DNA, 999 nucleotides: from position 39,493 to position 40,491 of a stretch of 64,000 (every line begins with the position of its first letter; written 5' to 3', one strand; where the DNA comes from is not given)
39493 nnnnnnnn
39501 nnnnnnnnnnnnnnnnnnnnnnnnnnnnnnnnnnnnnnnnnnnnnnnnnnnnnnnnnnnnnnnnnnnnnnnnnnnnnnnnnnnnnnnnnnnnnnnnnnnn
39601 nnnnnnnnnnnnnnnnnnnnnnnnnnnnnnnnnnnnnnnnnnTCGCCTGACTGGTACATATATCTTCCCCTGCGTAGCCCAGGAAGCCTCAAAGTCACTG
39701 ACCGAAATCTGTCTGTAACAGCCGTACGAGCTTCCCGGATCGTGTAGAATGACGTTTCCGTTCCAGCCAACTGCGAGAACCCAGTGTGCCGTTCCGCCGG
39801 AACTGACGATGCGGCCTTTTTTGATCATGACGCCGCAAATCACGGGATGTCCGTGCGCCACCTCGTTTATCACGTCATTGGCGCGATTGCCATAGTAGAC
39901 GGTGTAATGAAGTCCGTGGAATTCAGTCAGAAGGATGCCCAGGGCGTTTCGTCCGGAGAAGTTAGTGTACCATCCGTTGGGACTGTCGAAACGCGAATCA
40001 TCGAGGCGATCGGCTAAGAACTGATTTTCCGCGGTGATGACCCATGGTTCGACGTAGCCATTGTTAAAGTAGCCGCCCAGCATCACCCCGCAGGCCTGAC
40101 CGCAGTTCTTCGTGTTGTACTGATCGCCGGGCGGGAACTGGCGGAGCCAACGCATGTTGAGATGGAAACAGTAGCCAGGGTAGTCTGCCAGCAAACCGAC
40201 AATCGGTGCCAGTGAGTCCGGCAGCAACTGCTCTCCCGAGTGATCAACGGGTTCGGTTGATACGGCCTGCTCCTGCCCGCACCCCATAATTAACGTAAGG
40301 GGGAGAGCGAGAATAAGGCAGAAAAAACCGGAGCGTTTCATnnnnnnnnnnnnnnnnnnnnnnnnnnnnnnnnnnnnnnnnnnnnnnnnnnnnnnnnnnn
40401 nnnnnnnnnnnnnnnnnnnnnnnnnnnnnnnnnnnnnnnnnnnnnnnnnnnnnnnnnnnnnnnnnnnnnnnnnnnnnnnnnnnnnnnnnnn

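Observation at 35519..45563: Accessory island enriched in secreted peptidoglycan hydrolases with mosaic GC content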

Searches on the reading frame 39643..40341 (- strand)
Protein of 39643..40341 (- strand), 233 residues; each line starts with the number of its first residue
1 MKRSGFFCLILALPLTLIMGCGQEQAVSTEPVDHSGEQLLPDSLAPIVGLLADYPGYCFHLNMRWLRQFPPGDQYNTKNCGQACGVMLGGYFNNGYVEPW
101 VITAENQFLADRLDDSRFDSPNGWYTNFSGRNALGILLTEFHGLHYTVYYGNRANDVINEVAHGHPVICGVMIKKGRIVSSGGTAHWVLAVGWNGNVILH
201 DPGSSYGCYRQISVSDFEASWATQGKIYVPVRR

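Call 4: search_protein_families(library=pfam, max_evalue=0.1, proteins=[window:39643-40341:-])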
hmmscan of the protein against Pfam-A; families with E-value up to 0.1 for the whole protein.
seq(233 aa): 2 families
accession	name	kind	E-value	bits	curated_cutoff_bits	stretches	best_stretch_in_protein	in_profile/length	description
PF13529.12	Peptidase_C39_2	-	9.5e-05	23.4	24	1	63-202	3-142/143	Peptidase_C39 like family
PF03412.21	Peptidase_C39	-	0.012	15.9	22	0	73-96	6-29/133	Peptidase C39 family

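Call 37: search_protein_families(library=ncbifam, max_evalue=0.01, proteins=[P0001, P0002, P0003, P0004, P0005, P0006, P0009, P0013, P0014])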
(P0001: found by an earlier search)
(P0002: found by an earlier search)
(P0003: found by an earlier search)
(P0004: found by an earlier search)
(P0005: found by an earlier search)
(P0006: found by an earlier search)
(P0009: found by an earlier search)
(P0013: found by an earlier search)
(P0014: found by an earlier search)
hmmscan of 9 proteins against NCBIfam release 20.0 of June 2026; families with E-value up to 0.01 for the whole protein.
P0001 (245 aa): 0 families

P0002 (218 aa): 6 families
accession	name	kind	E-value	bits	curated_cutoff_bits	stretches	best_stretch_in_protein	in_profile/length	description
NF052336.1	PdgHdaseHSB100310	equivalog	3.2e-07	30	500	1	93-189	46-144/316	peptidoglycan hydrolase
NF052530.1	Heli_ShapePgp3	exception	7.7e-06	25.2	300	1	110-184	174-249/270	peptidoglycan metallopeptidase Pgp3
NF053824.1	PdgNdpepShyC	equivalog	0.00019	20.5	700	1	111-184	304-378/429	peptidoglycan DD-endopeptidase ShyC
NF040883.1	amid_act_ActS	equivalog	0.00036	19.9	375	1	113-178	146-211/242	amidase activator ActS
NF053825.1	PdgNdpepShyA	equivalog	0.00042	19.1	700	1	111-187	304-378/425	peptidoglycan DD-endopeptidase ShyA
NF008652.0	PRK11649.1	equivalog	0.00066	18.5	341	1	112-185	322-396/439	murein DD-endopeptidase MepM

P0003 (200 aa): 0 families

P0004 (206 aa): 0 families

P0005 (213 aa): 0 families

P0006 (233 aa): 0 families

P0009 (208 aa): 0 families

P0013 (913 aa): 15 families
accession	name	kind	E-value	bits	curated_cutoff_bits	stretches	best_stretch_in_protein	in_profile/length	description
NF033707.1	T9SS_sortase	equivalog_domain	4.3e-09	34.6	420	1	823-899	995-1076/1095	type IX secretion system sortase PorU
TIGR04183.1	Por_Secre_tail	domain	3.9e-08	33.2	23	1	830-911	2-71/72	T9SS type A sorting domain-containing protein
NF005176.1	PRK06655.1-1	equivalog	8.7e-07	29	230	1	843-906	92-155/197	flagellar hook assembly protein FlgD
NF053825.1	PdgNdpepShyA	equivalog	2.1e-06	26.7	700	1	69-150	304-379/425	peptidoglycan DD-endopeptidase ShyA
NF008652.0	PRK11649.1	equivalog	4e-06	25.8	341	1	70-150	322-396/439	murein DD-endopeptidase MepM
NF052336.1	PdgHdaseHSB100310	equivalog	4.6e-06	26.2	500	1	64-156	60-146/316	peptidoglycan hydrolase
NF052530.1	Heli_ShapePgp3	exception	1.2e-05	24.6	300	1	69-149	175-249/270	peptidoglycan metallopeptidase Pgp3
NF040883.1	amid_act_ActS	equivalog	1.7e-05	24.2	375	1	70-150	145-219/242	amidase activator ActS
NF053824.1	PdgNdpepShyC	equivalog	3.5e-05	22.9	700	1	70-150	305-379/429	peptidoglycan DD-endopeptidase ShyC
NF052323.1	T9SSA_dep_M6i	equivalog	3.8e-05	21.8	600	1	831-910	962-1037/1043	T9SS-dependent M6-like inactivated metalloprotease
NF052228.1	T9SS_PorZ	equivalog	6.6e-05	21.5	260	1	821-897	668-739/757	type IX secretion system anionic LPS delivery protein PorZ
NF009276.0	PRK12633.1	equivalog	0.0001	22.1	383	1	846-899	127-180/234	flagellar basal body rod modification protein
NF008123.1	PRK10871.1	equivalog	0.0002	20.9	311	1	71-150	275-348/365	murein hydrolase activator NlpD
NF038113.1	T9SSA_dep_M36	equivalog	0.00041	18.6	885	1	824-911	790-868/869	T9SS-dependent M36 family metallopeptidase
NF008644.1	PRK11637.1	equivalog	0.0028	16.7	270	1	76-158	301-378/385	murein hydrolase activator EnvC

P0014 (385 aa): 2 families
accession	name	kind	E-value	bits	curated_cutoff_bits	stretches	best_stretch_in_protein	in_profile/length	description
TIGR03931.1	T7SS_Rv3446c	hypoth_equivalog_domain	3e-05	24.4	47.6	1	13-107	2-91/194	type VII secretion-associated protein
NF040946.1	PSII_PsbP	equivalog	0.00042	20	60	0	66-102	20-56/180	photosystem II reaction center PsbP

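Call 61: search_protein_families(library=pfam, max_evalue=1, proteins=[L011:4616-5257:+, L014:6889-7599:+, L015:4982-5701:+, L015:3115-3744:+, L016:4921-5568:+, L017:591-1337:+, L018:2079-3242:+, L018:4724-5317:+, L001:5813-6511:+, L011:7986-9065:+])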
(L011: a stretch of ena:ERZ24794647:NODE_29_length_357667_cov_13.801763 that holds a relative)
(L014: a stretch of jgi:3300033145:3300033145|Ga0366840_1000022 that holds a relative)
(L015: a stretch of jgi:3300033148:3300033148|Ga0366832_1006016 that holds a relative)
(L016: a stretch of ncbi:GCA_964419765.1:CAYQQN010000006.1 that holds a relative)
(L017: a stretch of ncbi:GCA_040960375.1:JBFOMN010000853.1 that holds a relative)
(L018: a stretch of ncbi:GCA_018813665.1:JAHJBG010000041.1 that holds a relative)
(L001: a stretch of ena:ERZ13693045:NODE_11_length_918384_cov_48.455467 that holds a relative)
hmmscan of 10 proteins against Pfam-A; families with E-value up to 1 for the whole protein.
L011:4616-5257:+ (213 aa): 3 families
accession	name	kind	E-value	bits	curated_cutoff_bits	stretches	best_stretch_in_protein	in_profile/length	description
PF09716.15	ETRAMP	-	0.04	14.4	29.1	1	1-42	1-30/81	Malarial early transcribed membrane protein (ETRAMP)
PF16872.10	putAbiC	-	0.077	14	22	1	182-210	13-46/80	Putative phage abortive infection protein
PF00886.24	Ribosomal_S16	-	0.15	12.4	27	1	93-108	26-41/62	Ribosomal protein S16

L014:6889-7599:+ (236 aa): 3 families
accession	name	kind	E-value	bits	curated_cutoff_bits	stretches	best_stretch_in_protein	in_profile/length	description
PF18933.6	PsbP_2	-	8.5e-05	23.1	27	1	14-222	4-183/184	PsbP-like protein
PF20377.3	DUF6672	-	0.12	12.6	24.3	1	3-30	5-32/152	Family of unknown function (DUF6672)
PF11837.13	INV_N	-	0.25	12.3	27.8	1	8-63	24-81/109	Beta-fructofuranosidase, N-terminal domain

L015:4982-5701:+ (239 aa): 3 families
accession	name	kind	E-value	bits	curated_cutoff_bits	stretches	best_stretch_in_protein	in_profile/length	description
PF18933.6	PsbP_2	-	8.1e-06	26.4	27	1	16-225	4-184/184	PsbP-like protein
PF09716.15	ETRAMP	-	0.056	13.9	29.1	1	3-36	48-81/81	Malarial early transcribed membrane protein (ETRAMP)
PF09889.16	DUF2116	-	0.5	10.8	26.8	1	5-28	32-57/59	Probable treble clef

L015:3115-3744:+ (209 aa): 5 families
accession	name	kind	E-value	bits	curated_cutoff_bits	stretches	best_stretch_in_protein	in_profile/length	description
PF07790.16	Pilin_N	-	0.015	16.6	25.2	1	12-50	9-47/78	Archaeal Type IV pilin, N-terminal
PF13967.11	RSN1_TM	-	0.018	15.1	27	1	15-49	5-39/156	Late exocytosis, associated with Golgi transport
PF13800.11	Sigma_reg_N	-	0.03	15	26.3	1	11-65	15-73/91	Sigma factor regulator N-terminal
PF25184.1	YxzE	-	0.097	14.1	40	1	13-61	3-47/65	YxzE-like putative bacteriocin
PF11337.13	DUF3139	-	0.22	12.5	27.3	1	12-53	4-45/83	Protein of unknown function (DUF3139)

L016:4921-5568:+ (215 aa): 2 families
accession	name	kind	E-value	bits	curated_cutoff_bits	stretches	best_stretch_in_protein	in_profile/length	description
PF06072.16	Herpes_US9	-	0.12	12.8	23.7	1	4-25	37-58/61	Alphaherpesvirus tegument protein US9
PF13663.11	DUF4148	-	0.16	12.8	27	1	1-40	1-38/62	Domain of unknown function (DUF4148)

L017:591-1337:+ (248 aa): 8 families
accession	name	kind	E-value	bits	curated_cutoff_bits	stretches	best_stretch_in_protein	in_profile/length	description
PF18933.6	PsbP_2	-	0.0028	18.1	27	1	86-125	28-69/184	PsbP-like protein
PF19168.5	DUF5850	-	0.036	15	25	1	20-101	4-84/171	Family of unknown function (DUF5850)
PF21827.1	New_glue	-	0.036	14.2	31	1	21-80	6-63/94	New glue protein family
PF19721.4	DUF6215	-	0.14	12.2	27.1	1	9-48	2-41/135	Family of unknown function (DUF6215)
PF09911.14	DUF2140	-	0.15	12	34.3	1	10-74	2-66/187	Uncharacterized protein conserved in bacteria (DUF2140)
PF12072.13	RNase_Y_N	-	0.17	11.8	32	1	16-48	2-34/201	RNase Y N-terminal region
PF03833.19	PolC_DP2_N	-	0.21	11.2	24.3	1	53-95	82-124/271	DNA polymerase II large subunit DP2, N-terminal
PF20187.3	DUF6550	-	0.5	11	27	1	15-97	17-95/190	Family of unknown function (DUF6550)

L018:2079-3242:+ (387 aa): 0 families

L018:4724-5317:+ (197 aa): 1 family
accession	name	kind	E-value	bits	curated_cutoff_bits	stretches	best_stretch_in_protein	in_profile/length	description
PF12704.14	MacB_PCD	-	0.13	12.9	27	1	7-150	9-114/207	MacB-like periplasmic core domain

L001:5813-6511:+ (232 aa): 4 families
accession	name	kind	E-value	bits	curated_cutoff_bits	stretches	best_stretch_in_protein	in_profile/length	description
PF18933.6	PsbP_2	-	0.00067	20.1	27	1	37-101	14-77/184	PsbP-like protein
PF07790.16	Pilin_N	-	0.0097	17.2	25.2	1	13-62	9-58/78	Archaeal Type IV pilin, N-terminal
PF10907.13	DUF2749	-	0.067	13.7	25.5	1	14-54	7-49/72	Protein of unknown function (DUF2749)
PF03493.23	BK_channel_a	-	0.088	13.6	26.8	1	121-167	28-73/90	Calcium-activated BK potassium channel alpha subunit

L011:7986-9065:+ (359 aa): 2 families
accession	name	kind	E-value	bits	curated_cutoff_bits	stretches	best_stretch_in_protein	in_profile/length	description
PF01789.22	PsbP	-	0.0078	16.7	23.5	1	222-273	4-53/155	PsbP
PF18933.6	PsbP_2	-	0.059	13.8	27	1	221-244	44-67/184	PsbP-like protein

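Call 62: search_protein_families(library=phrogs, max_evalue=0.001, proteins=[P0001, P0002, P0003, P0004, P0005, P0006, P0009, P0013, P0014])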
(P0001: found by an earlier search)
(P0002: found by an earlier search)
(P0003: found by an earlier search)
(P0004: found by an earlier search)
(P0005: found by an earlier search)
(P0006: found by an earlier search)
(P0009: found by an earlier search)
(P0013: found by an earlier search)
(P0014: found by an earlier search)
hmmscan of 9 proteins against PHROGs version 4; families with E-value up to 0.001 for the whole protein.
P0001 (245 aa): 0 families

P0002 (218 aa): 9 families
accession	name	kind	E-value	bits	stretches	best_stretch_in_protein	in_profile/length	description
phrog_7767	-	other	3.9e-10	40.8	1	88-185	20-105/194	metallo-endopeptidase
phrog_6700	-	lysis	2.7e-09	35.5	1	111-196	2634-2721/2898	endolysin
phrog_3084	-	lysis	1.9e-07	31.5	1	103-189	25-119/468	endolysin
phrog_10030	-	tail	7.8e-07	27.7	1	93-184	1905-2003/2105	tail length tape measure protein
phrog_880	-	lysis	1.4e-05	25.7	1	112-187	38-120/435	endolysin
phrog_3578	-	lysis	1.5e-05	25.5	1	144-184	293-334/405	endolysin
phrog_21656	-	other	3.5e-05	23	1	113-184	647-727/1022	peptidase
phrog_14988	-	other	3.6e-05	24.6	1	97-184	28-124/272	peptidase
phrog_4070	-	tail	0.00014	21.2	1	113-188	635-711/989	tail length tape measure protein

P0003 (200 aa): 0 families

P0004 (206 aa): 0 families

P0005 (213 aa): 0 families

P0006 (233 aa): 1 family
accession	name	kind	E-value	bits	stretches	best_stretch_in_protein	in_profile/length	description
phrog_10051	-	lysis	0.0002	21.7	1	141-203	347-410/455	endolysin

P0009 (208 aa): 0 families

P0013 (913 aa): 10 families
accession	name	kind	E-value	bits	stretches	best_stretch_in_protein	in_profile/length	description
phrog_7767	-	other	7.7e-11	43.1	1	69-152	29-107/194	metallo-endopeptidase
phrog_10030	-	tail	3.9e-09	35.4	1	30-157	1881-2011/2105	tail length tape measure protein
phrog_6700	-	lysis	6.9e-08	30.9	1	68-153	2633-2713/2898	endolysin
phrog_14988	-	other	2.7e-07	31.6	1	72-152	45-127/272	peptidase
phrog_28394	-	unknown function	8.9e-07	29.4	1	68-154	210-291/303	-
phrog_28672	-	other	1.9e-06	27.7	1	50-151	277-373/397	metallo-endopeptidase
phrog_8537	-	unknown function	1.3e-05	25.7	1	108-162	56-109/384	-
phrog_880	-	lysis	0.00068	20.1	0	63-152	31-120/435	endolysin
phrog_4070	-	tail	0.00086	18.5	0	100-157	659-715/989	tail length tape measure protein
phrog_3578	-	lysis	0.001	19.6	0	114-149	300-334/405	endolysin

P0014 (385 aa): 0 families

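Call 75: search_protein_families(library=pfam, max_evalue=0.001, proteins=[L020:1670-4231:-, L020:4243-4878:-, L020:4926-5501:-, L020:6934-8073:+, L020:8861-10069:-, L020:10595-12013:-, L020:1257-1673:-, L020:5836-6474:+])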
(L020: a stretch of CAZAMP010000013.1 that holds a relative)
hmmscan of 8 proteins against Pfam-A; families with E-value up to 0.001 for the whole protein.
L020:1670-4231:- (853 aa): 8 families
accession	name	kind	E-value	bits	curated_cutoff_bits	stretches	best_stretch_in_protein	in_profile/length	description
PF10412.15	TrwB_AAD_bind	-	1.8e-14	53.9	20.5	2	442-535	11-98/387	Type IV secretion-system coupling protein DNA-binding domain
PF01935.23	DUF87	-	2.9e-08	34.5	23.2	1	436-519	12-90/220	Helicase HerA, central domain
PF13401.12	AAA_22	-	5.2e-05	24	27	0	445-470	4-29/130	AAA domain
PF12696.13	TraG-D_C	-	0.0001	22.7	22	1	712-777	3-70/126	TraM recognition site of TraD and TraG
PF01580.24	FtsK_SpoIIIE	-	0.00033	20.6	24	1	431-468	25-61/221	FtsK/SpoIIIE family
PF24389.1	ORC-CDC6-like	-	0.00046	19.5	27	1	439-472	25-58/571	ORC-CDC6-like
PF00005.33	ABC_tran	-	0.00087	20.3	25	0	447-469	12-34/137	ABC transporter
PF05872.18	HerA_C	-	0.00097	18.3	22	0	434-487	9-62/502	Helicase HerA-like C-terminal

L020:4243-4878:- (211 aa): 0 families

L020:4926-5501:- (191 aa): 1 family
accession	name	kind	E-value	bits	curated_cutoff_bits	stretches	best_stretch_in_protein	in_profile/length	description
PF04542.20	Sigma70_r2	-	4.6e-05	23.6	24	1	24-80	9-60/71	Sigma-70 region 2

L020:6934-8073:+ (379 aa): 0 families

L020:8861-10069:- (402 aa): 0 families

L020:10595-12013:- (472 aa): 0 families

L020:1257-1673:- (138 aa): 0 families

L020:5836-6474:+ (212 aa): 1 family
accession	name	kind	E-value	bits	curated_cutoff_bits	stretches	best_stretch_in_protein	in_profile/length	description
PF05257.22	CHAP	-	0.0006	20.7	26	1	109-187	7-81/81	CHAP domain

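Call 76: search_protein_families(library=pfam, max_evalue=0.01, proteins=[L023:2776-3348:+, L023:4410-5075:+, L027:4003-4695:+, L016:2548-3120:+, L023:5653-6498:+, L027:5557-6366:+, L026:47-802:+, L022:2314-3246:+, L022:494-1138:+, L001:11670-12815:+])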
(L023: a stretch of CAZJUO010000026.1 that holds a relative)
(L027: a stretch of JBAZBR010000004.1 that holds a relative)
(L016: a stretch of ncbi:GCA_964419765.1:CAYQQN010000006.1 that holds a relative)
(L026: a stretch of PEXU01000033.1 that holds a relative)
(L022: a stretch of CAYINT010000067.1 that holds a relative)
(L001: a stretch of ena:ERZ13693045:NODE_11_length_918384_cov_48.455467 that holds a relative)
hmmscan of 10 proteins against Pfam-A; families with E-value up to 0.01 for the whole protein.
L023:2776-3348:+ (190 aa): 0 families

L023:4410-5075:+ (221 aa): 0 families

L027:4003-4695:+ (230 aa): 0 families

L016:2548-3120:+ (190 aa): 0 families

L023:5653-6498:+ (281 aa): 0 families

L027:5557-6366:+ (269 aa): 1 family
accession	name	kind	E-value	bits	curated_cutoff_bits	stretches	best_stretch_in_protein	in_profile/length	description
PF05257.22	CHAP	-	0.00012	22.9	26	1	142-214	4-71/81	CHAP domain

L026:47-802:+ (251 aa): 0 families

L022:2314-3246:+ (310 aa): 0 families

L022:494-1138:+ (214 aa): 0 families

L001:11670-12815:+ (381 aa): 1 family
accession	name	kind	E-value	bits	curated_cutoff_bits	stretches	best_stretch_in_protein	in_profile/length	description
PF00930.27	DPPIV_N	-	3.3e-06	26.5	22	0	262-324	26-82/354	Dipeptidyl peptidase IV (DPP IV) N-terminal region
